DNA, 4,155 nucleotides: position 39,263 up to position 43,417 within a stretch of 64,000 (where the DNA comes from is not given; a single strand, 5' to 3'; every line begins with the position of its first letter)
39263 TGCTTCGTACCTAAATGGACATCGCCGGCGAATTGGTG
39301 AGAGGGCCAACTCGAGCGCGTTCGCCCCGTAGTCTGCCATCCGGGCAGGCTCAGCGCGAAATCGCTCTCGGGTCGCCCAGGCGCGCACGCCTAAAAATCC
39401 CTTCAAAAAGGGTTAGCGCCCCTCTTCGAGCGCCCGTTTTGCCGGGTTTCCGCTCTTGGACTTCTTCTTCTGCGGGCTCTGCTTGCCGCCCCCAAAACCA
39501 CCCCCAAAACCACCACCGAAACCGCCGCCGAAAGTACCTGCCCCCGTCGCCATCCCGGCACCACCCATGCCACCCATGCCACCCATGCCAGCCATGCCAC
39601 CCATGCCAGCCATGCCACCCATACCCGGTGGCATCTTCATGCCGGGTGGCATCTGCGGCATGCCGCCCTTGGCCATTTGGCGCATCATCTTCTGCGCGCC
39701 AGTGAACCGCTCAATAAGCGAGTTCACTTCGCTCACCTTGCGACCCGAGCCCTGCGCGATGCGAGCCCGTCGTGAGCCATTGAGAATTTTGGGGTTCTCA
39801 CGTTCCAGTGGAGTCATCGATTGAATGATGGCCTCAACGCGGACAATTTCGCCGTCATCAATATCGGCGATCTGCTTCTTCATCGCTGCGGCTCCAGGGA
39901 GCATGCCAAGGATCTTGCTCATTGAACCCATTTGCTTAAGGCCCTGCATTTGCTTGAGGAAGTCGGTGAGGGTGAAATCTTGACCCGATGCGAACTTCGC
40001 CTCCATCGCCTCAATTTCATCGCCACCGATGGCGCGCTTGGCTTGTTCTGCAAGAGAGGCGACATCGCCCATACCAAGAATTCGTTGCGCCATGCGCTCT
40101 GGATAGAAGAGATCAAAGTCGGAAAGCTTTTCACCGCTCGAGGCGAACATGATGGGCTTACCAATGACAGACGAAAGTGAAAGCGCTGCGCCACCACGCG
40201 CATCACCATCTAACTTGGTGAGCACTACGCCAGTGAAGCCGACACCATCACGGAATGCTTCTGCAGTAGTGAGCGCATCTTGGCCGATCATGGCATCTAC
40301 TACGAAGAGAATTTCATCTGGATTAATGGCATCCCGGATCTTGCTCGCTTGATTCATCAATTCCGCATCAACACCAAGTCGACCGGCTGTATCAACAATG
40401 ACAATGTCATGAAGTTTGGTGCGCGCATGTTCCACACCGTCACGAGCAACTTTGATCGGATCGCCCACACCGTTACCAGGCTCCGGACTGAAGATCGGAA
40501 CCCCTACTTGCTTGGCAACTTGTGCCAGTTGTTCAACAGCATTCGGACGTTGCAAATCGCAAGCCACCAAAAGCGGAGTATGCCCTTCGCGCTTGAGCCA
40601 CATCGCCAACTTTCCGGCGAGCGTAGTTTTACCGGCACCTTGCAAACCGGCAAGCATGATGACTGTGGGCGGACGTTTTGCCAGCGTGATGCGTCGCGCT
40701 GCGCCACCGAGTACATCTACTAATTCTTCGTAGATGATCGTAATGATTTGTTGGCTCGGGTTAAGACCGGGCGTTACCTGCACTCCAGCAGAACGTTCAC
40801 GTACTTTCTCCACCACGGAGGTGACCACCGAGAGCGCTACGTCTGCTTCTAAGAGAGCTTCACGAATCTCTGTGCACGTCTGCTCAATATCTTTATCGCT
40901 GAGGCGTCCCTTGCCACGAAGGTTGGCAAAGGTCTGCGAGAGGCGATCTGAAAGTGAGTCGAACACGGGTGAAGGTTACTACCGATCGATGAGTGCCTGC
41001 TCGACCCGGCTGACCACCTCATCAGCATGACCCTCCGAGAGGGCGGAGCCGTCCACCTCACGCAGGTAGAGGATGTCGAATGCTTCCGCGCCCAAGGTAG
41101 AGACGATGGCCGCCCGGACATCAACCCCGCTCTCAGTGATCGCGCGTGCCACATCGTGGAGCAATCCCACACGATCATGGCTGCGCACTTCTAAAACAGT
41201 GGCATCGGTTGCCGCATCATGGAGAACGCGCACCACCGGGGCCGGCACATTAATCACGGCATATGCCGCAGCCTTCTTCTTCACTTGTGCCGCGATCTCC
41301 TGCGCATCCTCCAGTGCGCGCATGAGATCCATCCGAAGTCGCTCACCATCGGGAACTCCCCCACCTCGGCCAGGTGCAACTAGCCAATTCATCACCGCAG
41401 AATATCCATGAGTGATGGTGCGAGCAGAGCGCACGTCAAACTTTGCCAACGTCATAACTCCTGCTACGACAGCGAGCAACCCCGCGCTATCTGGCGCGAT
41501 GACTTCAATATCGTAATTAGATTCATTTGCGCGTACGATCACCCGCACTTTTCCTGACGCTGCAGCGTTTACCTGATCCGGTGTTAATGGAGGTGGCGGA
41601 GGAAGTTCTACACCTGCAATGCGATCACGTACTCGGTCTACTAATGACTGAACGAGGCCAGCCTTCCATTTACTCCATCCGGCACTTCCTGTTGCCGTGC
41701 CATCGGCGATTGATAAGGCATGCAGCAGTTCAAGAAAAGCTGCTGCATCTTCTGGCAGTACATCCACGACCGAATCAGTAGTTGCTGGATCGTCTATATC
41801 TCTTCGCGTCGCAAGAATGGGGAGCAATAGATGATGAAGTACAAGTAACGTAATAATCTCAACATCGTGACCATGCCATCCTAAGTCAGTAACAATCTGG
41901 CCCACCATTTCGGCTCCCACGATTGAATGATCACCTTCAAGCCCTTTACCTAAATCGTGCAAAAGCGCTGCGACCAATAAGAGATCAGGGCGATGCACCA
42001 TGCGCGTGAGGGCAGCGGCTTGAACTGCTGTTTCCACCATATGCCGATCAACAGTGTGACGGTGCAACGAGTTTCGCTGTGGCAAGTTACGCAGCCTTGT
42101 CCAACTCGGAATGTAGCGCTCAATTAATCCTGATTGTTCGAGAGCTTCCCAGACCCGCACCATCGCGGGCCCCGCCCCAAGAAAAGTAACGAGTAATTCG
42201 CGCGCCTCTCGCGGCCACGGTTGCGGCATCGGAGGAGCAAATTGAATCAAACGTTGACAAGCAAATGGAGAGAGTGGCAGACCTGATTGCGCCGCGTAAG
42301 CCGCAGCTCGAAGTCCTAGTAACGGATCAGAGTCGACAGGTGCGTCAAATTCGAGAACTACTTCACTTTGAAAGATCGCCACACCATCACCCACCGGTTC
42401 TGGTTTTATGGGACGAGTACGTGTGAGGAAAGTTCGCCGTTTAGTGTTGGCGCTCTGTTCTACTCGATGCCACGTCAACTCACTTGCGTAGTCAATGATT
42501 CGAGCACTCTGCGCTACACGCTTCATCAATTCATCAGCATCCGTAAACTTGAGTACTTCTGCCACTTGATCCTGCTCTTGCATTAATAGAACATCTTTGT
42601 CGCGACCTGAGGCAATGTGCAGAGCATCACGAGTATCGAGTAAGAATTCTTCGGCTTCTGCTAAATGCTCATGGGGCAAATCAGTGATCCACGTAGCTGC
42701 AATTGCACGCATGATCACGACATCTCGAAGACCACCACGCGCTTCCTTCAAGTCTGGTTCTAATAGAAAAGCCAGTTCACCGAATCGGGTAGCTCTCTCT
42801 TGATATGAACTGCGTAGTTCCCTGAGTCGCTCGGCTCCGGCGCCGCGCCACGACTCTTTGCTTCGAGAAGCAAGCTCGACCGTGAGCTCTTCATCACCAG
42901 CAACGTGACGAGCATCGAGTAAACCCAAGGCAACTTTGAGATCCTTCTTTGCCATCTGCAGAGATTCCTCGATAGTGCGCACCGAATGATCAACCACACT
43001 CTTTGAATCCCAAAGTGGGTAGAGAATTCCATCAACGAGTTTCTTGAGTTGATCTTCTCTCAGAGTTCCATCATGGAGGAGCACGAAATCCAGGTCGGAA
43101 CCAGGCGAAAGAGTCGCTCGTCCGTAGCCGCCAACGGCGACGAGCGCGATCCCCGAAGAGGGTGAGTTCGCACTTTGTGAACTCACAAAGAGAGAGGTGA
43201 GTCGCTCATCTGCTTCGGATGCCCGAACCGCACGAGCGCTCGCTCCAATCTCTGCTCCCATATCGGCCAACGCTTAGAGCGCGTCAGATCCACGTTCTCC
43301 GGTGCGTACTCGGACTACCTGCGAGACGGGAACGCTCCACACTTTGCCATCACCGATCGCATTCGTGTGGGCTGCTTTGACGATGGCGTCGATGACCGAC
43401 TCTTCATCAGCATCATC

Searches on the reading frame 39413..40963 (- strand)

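Call 46: search_protein_families(library=pfam, proteins=[window:39413-40963:-], max_evalue=0.001)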
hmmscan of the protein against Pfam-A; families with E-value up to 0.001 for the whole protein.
window:39413-40963:- (516 aa): 7 families
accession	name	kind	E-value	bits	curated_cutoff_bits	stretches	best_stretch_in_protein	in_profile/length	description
PF00448.28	SRP54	-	7.8e-70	234.9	22.7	1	99-297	1-196/196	SRP54-type protein, GTPase domain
PF02978.25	SRP_SPB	-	1.2e-32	112.5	27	1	329-427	1-91/91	Signal peptide binding domain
PF02881.24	SRP54_N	-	1e-20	74.2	22.4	1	4-81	1-75/75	SRP54-type protein, helical bundle domain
PF13401.12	AAA_22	-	4.9e-07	30.6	27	1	99-212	5-110/130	AAA domain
PF01656.29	CbiA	-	5.5e-06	26.8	25.4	1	109-256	9-88/125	CobQ/CobB/MinD/ParA nucleotide binding domain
PF20720.3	nSTAND3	-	3.5e-05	24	27.2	0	101-147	19-61/155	Novel STAND NTPase 3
PF02492.25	cobW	-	0.00052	20.1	20.7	0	101-252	2-154/180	CobW/HypB/UreG, nucleotide-binding domain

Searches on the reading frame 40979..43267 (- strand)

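Call 46: search_protein_families(library=pfam, proteins=[window:40979-43267:-], max_evalue=0.001)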
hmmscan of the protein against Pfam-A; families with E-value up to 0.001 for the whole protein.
window:40979-43267:- (762 aa): 6 families
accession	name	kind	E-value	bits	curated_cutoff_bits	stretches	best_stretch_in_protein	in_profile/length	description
PF08335.16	GlnD_UR_UTase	-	2.7e-16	60.3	21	1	149-260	4-135/141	GlnD PII-uridylyltransferase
PF01842.31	ACT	-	1.9e-11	44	27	1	690-730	1-40/66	ACT domain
PF01966.28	HD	-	1.4e-10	41.9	22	1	407-523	2-112/116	HD domain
PF13291.12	ACT_4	-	2.6e-06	28.4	27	0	691-725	8-42/80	ACT domain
PF01909.29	NTP_transf_2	-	0.00022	22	21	1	38-108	13-84/93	Nucleotidyltransferase domain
PF22754.3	bHLH-TF_ACT-like_plant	-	0.00052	20.6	27.6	0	690-758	11-74/75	Plant bHLH transcription factor, ACT-like domain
